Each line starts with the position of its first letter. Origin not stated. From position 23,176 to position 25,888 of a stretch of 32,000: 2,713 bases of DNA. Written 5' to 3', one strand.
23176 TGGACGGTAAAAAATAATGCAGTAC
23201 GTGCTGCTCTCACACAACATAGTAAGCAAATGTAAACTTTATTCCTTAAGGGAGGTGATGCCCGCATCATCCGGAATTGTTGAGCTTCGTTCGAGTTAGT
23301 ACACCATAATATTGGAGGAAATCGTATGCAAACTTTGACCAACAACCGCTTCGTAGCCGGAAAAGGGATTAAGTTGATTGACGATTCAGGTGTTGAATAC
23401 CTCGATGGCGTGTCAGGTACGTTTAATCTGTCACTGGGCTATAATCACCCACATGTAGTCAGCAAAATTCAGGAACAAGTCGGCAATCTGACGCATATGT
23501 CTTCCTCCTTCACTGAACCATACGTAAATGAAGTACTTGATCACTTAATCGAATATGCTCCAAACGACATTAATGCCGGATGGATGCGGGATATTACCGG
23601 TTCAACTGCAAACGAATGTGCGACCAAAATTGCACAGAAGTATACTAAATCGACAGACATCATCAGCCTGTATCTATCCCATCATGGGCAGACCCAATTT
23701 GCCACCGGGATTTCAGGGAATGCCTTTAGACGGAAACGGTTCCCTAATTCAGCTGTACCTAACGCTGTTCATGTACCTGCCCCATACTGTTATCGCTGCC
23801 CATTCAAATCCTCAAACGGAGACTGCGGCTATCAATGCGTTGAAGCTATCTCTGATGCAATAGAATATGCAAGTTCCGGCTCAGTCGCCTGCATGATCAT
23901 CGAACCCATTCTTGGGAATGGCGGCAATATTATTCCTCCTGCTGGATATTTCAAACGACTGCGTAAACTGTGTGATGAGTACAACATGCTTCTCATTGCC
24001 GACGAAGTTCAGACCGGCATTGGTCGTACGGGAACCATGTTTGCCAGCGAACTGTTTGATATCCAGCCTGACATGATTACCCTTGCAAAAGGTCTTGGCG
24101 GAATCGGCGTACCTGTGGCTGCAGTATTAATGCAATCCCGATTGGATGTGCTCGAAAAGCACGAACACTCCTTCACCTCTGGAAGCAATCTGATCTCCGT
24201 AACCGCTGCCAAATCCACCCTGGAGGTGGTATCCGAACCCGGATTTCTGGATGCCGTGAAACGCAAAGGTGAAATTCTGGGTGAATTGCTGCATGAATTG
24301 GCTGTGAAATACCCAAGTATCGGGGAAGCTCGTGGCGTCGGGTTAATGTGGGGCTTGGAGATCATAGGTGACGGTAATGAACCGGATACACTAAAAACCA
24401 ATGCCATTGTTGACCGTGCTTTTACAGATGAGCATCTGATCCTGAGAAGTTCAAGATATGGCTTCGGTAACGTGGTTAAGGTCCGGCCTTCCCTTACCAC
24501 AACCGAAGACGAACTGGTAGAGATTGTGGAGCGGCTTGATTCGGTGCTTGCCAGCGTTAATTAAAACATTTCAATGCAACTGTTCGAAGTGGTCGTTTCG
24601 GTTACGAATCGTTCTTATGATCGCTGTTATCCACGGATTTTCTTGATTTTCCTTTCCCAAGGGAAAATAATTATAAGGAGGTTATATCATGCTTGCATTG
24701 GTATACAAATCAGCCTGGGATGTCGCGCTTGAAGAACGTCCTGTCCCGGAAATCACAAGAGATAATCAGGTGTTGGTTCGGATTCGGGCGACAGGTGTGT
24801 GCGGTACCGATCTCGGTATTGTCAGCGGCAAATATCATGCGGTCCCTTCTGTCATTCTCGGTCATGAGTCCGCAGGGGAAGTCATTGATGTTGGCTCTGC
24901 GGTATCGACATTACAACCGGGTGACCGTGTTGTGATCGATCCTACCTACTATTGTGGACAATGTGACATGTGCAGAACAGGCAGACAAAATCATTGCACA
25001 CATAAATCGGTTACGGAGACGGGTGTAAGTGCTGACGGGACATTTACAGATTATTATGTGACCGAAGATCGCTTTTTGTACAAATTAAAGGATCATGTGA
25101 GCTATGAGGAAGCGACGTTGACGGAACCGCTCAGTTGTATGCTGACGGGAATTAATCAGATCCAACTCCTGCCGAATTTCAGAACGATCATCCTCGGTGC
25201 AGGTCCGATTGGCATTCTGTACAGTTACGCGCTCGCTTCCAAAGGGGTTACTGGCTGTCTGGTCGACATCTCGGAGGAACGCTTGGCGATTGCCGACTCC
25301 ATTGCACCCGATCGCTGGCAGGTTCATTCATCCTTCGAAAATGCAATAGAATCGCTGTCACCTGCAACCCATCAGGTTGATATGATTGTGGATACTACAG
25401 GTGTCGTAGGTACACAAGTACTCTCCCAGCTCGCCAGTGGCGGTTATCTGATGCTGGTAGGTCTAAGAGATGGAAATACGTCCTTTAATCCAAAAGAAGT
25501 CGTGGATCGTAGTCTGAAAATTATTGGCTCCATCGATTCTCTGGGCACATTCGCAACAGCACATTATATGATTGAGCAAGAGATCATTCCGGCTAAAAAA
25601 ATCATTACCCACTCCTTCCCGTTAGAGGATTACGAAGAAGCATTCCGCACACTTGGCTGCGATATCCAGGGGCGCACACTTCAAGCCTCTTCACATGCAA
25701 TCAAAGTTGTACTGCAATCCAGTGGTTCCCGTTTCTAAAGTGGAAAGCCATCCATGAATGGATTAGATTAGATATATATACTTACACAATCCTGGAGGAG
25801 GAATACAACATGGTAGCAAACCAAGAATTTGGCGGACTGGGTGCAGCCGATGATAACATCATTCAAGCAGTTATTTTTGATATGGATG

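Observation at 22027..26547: Transporter-aminotransferase-Zn dehydrogenase-HAD phosphatase cluster with azasugar (gabT1/yktc1/gutB1-like) enzyme logic but a different phosphatase family and gene order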

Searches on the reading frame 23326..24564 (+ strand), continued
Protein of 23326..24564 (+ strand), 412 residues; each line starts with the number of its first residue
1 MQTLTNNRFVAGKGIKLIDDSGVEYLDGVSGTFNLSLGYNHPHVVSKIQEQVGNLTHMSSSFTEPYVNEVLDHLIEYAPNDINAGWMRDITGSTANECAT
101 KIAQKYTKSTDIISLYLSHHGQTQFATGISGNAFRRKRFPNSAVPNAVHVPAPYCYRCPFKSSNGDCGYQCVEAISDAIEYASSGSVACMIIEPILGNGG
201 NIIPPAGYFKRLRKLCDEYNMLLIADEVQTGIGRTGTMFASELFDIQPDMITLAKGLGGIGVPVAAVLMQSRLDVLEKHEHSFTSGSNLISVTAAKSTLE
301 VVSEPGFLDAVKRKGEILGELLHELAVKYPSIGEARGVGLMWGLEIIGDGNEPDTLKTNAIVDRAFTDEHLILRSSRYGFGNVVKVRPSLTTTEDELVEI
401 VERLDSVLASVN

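Call 41: find_encoding_contigs(protein=P0071, flank=5000, max_places=2)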
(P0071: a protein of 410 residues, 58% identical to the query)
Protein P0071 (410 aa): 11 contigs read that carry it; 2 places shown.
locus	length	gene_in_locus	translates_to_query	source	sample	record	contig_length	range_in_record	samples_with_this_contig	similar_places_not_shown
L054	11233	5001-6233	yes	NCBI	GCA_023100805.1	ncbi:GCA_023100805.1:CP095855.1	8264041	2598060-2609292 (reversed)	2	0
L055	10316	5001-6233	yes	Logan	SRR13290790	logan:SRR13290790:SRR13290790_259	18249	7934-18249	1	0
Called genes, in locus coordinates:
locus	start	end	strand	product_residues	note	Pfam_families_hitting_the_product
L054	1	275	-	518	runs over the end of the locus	PF00580:UvrD-helicase, PF01443:Viral_helicase1 (faint), PF13245:AAA_19 (weak), PF13538:UvrD_C_2 (faint), PF13361:UvrD_C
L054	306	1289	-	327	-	PF00005:ABC_tran, PF02463:SMC_N (faint), PF13304:AAA_21 (faint), PF08402:TOBE_2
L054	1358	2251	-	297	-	PF00781:DAGK_cat, PF19279:YegS_C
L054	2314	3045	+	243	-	PF01975:SurE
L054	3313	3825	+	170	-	-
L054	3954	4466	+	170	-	-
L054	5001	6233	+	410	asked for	PF00202:Aminotran_3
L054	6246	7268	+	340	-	PF08240:ADH_N, PF16912:Glu_dehyd_C, PF00107:ADH_zinc_N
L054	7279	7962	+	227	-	PF00702:Hydrolase, PF13419:HAD_2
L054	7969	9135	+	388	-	PF07690:MFS_1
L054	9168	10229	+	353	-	PF00155:Aminotran_1_2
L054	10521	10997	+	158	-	PF00210:Ferritin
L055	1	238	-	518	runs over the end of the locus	PF00580:UvrD-helicase, PF01443:Viral_helicase1 (faint), PF13245:AAA_19 (weak), PF13538:UvrD_C_2 (faint), PF13361:UvrD_C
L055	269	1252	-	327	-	PF00005:ABC_tran, PF02463:SMC_N (faint), PF13304:AAA_21 (faint), PF08402:TOBE_2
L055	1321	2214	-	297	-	PF00781:DAGK_cat, PF19279:YegS_C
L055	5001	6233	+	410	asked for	PF00202:Aminotran_3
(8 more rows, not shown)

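Call 42: find_encoding_contigs(protein=P0059, flank=5000, max_places=2)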
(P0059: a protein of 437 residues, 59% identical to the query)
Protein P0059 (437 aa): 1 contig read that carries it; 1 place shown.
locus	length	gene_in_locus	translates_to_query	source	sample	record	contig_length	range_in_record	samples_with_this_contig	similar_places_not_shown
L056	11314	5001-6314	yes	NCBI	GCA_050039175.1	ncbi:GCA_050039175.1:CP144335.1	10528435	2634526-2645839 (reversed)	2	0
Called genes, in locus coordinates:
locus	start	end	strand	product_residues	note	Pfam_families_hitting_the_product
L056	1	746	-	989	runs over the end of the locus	PF07504:FTP, PF02128:Peptidase_M36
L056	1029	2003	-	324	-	PF01936:NYN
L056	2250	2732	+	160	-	-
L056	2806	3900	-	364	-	PF01116:F_bP_aldolase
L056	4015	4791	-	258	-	PF00702:Hydrolase (faint), PF12710:HAD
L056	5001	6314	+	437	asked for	PF00202:Aminotran_3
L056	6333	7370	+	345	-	PF08240:ADH_N, PF16912:Glu_dehyd_C (weak), PF00107:ADH_zinc_N (weak)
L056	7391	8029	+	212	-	-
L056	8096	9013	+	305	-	PF00294:PfkB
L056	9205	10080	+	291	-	PF01073:3Beta_HSD (weak), PF01370:Epimerase, PF04321:RmlD_sub_bind, PF16363:GDP_Man_Dehyd, PF02719:Polysacc_synt_2, PF07993:NAD_binding_4 (weak)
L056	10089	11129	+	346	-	-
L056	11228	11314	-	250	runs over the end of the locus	PF03740:PdxJ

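Call 43: find_encoding_contigs(protein=P0027, flank=5000, max_places=2)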
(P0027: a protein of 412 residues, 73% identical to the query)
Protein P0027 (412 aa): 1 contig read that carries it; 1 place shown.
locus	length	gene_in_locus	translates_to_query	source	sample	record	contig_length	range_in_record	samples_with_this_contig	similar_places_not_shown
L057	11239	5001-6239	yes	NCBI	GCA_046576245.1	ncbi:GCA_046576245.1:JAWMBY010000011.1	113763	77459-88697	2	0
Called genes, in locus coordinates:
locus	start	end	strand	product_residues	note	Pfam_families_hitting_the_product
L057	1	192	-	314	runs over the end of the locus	PF00165:HTH_AraC (weak), PF12833:HTH_18, PF00165:HTH_AraC (weak)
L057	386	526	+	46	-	-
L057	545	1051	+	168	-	PF06283:ThuA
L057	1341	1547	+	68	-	-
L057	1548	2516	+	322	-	PF01261:AP_endonuc_2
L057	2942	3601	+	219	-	PF17851:GH43_C2 (weak), PF07081:DUF1349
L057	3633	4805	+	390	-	PF07690:MFS_1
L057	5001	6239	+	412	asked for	PF00202:Aminotran_3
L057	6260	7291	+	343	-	PF08240:ADH_N, PF16912:Glu_dehyd_C, PF00107:ADH_zinc_N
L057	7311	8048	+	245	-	PF00702:Hydrolase, PF13419:HAD_2, PF13242:Hydrolase_like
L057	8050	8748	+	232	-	PF00485:PRK (faint)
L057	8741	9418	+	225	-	PF00702:Hydrolase, PF13419:HAD_2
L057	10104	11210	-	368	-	-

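Call 55: find_encoding_contigs(protein=P0025, flank=5000, max_places=2)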
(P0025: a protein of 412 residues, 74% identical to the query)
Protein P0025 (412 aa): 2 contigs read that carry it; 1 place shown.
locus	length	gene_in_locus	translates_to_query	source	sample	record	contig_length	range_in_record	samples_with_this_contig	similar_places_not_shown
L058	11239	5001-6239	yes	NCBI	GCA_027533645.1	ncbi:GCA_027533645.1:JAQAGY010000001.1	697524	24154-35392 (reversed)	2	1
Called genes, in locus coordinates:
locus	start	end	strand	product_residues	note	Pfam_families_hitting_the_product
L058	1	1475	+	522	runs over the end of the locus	PF03193:RsgA_GTPase (faint), PF13191:AAA_16 (faint), PF00005:ABC_tran, PF00350:Dynamin_N (faint), PF01926:MMR_HSR1 (faint), PF02463:SMC_N (faint), PF13175:AAA_15 (faint), PF00005:ABC_tran, +3 more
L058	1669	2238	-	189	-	PF00132:Hexapep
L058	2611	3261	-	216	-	PF17851:GH43_C2, PF07081:DUF1349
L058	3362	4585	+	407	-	PF00083:Sugar_tr (weak), PF07690:MFS_1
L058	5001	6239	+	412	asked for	PF00202:Aminotran_3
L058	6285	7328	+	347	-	PF08240:ADH_N, PF16912:Glu_dehyd_C, PF00107:ADH_zinc_N (weak)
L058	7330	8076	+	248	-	PF00702:Hydrolase, PF13419:HAD_2, PF13242:Hydrolase_like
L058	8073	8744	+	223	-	-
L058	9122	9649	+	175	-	PF13238:AAA_18 (weak), PF13671:AAA_33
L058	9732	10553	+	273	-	PF05175:MTS, PF06325:PrmA, PF13649:Methyltransf_25, PF13847:Methyltransf_31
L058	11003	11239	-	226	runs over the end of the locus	-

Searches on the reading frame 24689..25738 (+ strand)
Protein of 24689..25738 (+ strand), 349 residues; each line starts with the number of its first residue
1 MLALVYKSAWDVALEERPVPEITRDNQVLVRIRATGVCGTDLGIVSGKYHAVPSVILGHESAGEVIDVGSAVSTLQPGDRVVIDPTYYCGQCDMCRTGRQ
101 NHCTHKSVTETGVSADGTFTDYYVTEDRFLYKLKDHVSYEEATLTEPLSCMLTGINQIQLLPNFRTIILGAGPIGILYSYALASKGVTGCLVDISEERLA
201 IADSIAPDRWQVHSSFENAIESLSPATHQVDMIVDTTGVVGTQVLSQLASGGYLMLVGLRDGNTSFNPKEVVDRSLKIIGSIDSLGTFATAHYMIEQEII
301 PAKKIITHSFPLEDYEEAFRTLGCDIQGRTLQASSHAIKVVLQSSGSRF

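Call 3: search_protein_families(library=pfam, proteins=[window:24689-25738:+])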
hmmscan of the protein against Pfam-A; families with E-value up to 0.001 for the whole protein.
window:24689-25738:+ (349 aa): 3 families
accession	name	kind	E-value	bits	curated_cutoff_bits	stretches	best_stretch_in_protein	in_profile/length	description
PF08240.17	ADH_N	-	4.2e-30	104.5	23.5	1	25-135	2-104/104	Alcohol dehydrogenase GroES-like domain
PF16912.11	Glu_dehyd_C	-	4.5e-11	43.1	34.9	1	143-322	5-201/211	Glucose dehydrogenase C-terminus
PF00107.32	ADH_zinc_N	-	2.1e-08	34.6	31.8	1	173-283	1-114/129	Zinc-binding dehydrogenase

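Call 4: search_protein_families(library=ncbifam, proteins=[window:24689-25738:+])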
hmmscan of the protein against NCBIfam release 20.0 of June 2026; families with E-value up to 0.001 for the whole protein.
window:24689-25738:+ (349 aa): 22 families
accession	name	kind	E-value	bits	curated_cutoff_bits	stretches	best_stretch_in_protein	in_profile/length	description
NF041097.1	keto_inos_dh_IolM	equivalog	2.2e-49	168.2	450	1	11-322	39-377/389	scyllo-inosose 3-dehydrogenase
NF003808.0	PRK05396.1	equivalog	3.4e-46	157.7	380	1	8-323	9-329/341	L-threonine 3-dehydrogenase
TIGR00692.1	tdh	equivalog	8e-43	146.8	458.35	1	7-324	6-330/340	L-threonine 3-dehydrogenase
NF007489.0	PRK10083.1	equivalog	4.4e-39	134.4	376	1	1-321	1-322/339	Zn-dependent oxidoreductase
NF007642.0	PRK10309.1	equivalog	2.9e-34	118.8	550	1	1-322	1-333/347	galactitol-1-phosphate 5-dehydrogenase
NF007375.0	PRK09880.1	equivalog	2.9e-33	115.1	469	1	5-322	9-330/344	L-idonate 5-dehydrogenase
NF006940.0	PRK09422.1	equivalog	7e-29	100.8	344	1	2-282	2-284/338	alcohol dehydrogenase AdhP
NF010344.0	PRK13771.1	subfamily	5.8e-28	97.8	349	1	6-321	7-319/334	putative alcohol dehydrogenase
TIGR03366.1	HpnZ_proposed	hypoth_equivalog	7e-27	94.4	328.1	1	25-314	5-314/315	putative phosphonate catabolism associated alcohol dehydrogenase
NF041172.1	AcrlCoa_red_Thmprot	equivalog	8.5e-27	93.9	500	1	5-322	5-321/334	acryloyl-CoA reductase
TIGR02818.1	adh_III_F_hyde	equivalog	1.1e-20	74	543.95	1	12-146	14-147/368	S-(hydroxymethyl)glutathione dehydrogenase/class III alcohol dehydrogenase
TIGR03989.1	Rxyl_3153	subfamily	4.1e-20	72.4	440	1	24-109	25-111/370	NDMA-dependent alcohol dehydrogenase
TIGR02822.1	adh_fam_2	subfamily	4.3e-20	72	283.5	1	14-322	17-317/329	zinc-binding alcohol dehydrogenase family protein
TIGR03451.1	mycoS_dep_FDH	equivalog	4.8e-19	68.4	512.9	1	12-107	14-108/358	S-(hydroxymethyl)mycothiol dehydrogenase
NF047908.1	AldhRedAhr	equivalog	1.2e-18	67.1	470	1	24-322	27-322/335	NADPH-dependent aldehyde reductase Ahr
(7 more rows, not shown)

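Call 9: search_solved_structures(query=window:24689-25738:+, max_evalue=1e-15)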
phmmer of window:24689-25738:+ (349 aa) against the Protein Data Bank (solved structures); distinct sequences matched with E-value up to 1e-15: 91 (the best 60 are shown).
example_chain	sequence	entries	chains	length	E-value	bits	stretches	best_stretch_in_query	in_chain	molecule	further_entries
3qe3_A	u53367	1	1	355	4e-38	134.8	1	2-322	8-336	Sorbitol dehydrogenase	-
1pl6_A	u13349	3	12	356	2e-36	129.2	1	2-322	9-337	Sorbitol dehydrogenase | human sorbitol dehydrogenase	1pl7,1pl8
7y9p_A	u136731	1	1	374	9.4e-36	127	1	4-320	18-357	Xylitol dehydrogenase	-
1e3j_A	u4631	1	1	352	5.5e-35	124.5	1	3-321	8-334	NADP(H)-DEPENDENT KETOSE REDUCTASE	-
5vm2_A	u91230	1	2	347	1.8e-34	122.8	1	16-320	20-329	Alcohol dehydrogenase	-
4ej6_A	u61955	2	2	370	2.6e-33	119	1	6-312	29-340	Putative zinc-binding dehydrogenase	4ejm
3m6i_A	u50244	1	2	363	1.4e-32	116.6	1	14-323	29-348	L-arabinitol 4-dehydrogenase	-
2dfv_A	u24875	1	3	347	4.7e-30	108.3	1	8-328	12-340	Probable L-threonine 3-dehydrogenase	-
2d8a_A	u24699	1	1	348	4.7e-30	108.2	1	8-328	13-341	Probable L-threonine 3-dehydrogenase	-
5kia_A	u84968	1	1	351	1.5e-29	106.6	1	19-326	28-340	L-threonine 3-dehydrogenase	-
4a2c_A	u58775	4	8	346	4e-29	105.2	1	12-323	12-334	GALACTITOL-1-PHOSPHATE 5-DEHYDROGENASE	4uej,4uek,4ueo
4ilk_A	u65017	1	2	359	1.6e-28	103.2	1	11-320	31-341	Starvation sensing protein rspB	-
3gfb_A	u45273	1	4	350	3.9e-28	102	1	7-328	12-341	L-threonine 3-dehydrogenase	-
1rjw_A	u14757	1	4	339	1.2e-27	100.4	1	16-330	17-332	Alcohol dehydrogenase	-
3pii_A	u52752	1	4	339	2.2e-27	99.5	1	16-330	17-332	Alcohol dehydrogenase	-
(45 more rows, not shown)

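Call 40: find_homologous_proteins(query=window:24689-25738:+, max_evalue=1e-30)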
Query window:24689-25738:+ (349 aa): 1206 proteins with E <= 1e-30 among 8000 candidates; the best 120 are listed.
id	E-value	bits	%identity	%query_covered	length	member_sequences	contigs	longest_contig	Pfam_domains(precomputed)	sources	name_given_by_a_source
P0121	8.0e-224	760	97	100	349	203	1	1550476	PF00107.33,PF16912.12,PF08240.18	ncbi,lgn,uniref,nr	ncbi:dehydrogenase [Paenibacillus amylolyticus]|uniref:zinc-dependent alcohol dehydrogenase n=1 Tax=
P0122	6.3e-204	695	88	99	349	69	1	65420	PF00107.33,PF16912.12,PF08240.18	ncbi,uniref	ncbi:zinc-dependent alcohol dehydrogenase [Paenibacillus peoriae]|uniref:zinc-dependent alcohol dehy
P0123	2.0e-194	663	83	99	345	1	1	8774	PF00107.33,PF16912.12,PF08240.18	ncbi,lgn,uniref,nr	ncbi:zinc-dependent alcohol dehydrogenase [Paenibacillus zanthoxyli]|uniref:zinc-dependent alcohol d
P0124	4.4e-194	662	83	99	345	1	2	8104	PF00107.33,PF16912.12,PF08240.18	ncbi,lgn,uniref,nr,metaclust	ncbi:threonine dehydrogenase-like Zn-dependent dehydrogenase [Paenibacillus forsythiae]|uniref:Threo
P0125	4.1e-192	656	82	99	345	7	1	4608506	PF00107.33,PF16912.12,PF08240.18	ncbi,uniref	ncbi:zinc-dependent alcohol dehydrogenase [Paenibacillus sp. SN-8-1]|uniref:zinc-dependent alcohol d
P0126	8.3e-186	635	81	99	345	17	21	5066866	PF16912.12,PF08240.18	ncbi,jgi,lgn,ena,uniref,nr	ncbi:alcohol dehydrogenase catalytic domain-containing protein [Paenibacillus sp. PK4536]|uniref:For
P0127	1.0e-185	635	81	99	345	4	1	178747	PF00107.33,PF16912.12,PF08240.18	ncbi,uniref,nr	ncbi:zinc-binding dehydrogenase [Paenibacillus sp. GCM10012307]|uniref:Alcohol dehydrogenase catalyt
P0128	2.8e-185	633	80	99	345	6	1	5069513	PF00107.33,PF16912.12,PF08240.18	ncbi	ncbi:zinc-dependent alcohol dehydrogenase [Paenibacillus sp. Z6-24]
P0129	1.1e-183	628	80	99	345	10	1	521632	PF00107.33,PF16912.12,PF08240.18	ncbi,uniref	ncbi:zinc-dependent alcohol dehydrogenase [Paenibacillus humicus]|uniref:zinc-dependent alcohol dehy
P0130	1.5e-183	628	79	99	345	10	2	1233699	PF00107.33,PF16912.12,PF08240.18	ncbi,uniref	ncbi:zinc-dependent alcohol dehydrogenase [Paenibacillus wenxiniae]|uniref:Zinc-binding dehydrogenas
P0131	3.4e-183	627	80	99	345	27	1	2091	PF00107.33,PF16912.12,PF08240.18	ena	-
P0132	5.0e-183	626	79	99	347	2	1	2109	PF00107.33,PF16912.12,PF08240.18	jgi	jgi:threonine dehydrogenase-like Zn-dependent dehydrogenase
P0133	1.3e-179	615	77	99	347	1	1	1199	PF00107.33,PF16912.12,PF08240.18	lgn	-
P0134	2.2e-176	604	75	99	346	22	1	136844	PF00107.33,PF16912.12,PF08240.18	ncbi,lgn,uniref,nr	ncbi:zinc-dependent alcohol dehydrogenase [Paenibacillus ehimensis]|uniref:zinc-dependent alcohol de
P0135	1.5e-175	601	75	99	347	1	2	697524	PF00107.33,PF16912.12,PF08240.18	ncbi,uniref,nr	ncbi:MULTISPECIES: zinc-dependent alcohol dehydrogenase [Paenibacillus]|uniref:zinc-dependent alcoho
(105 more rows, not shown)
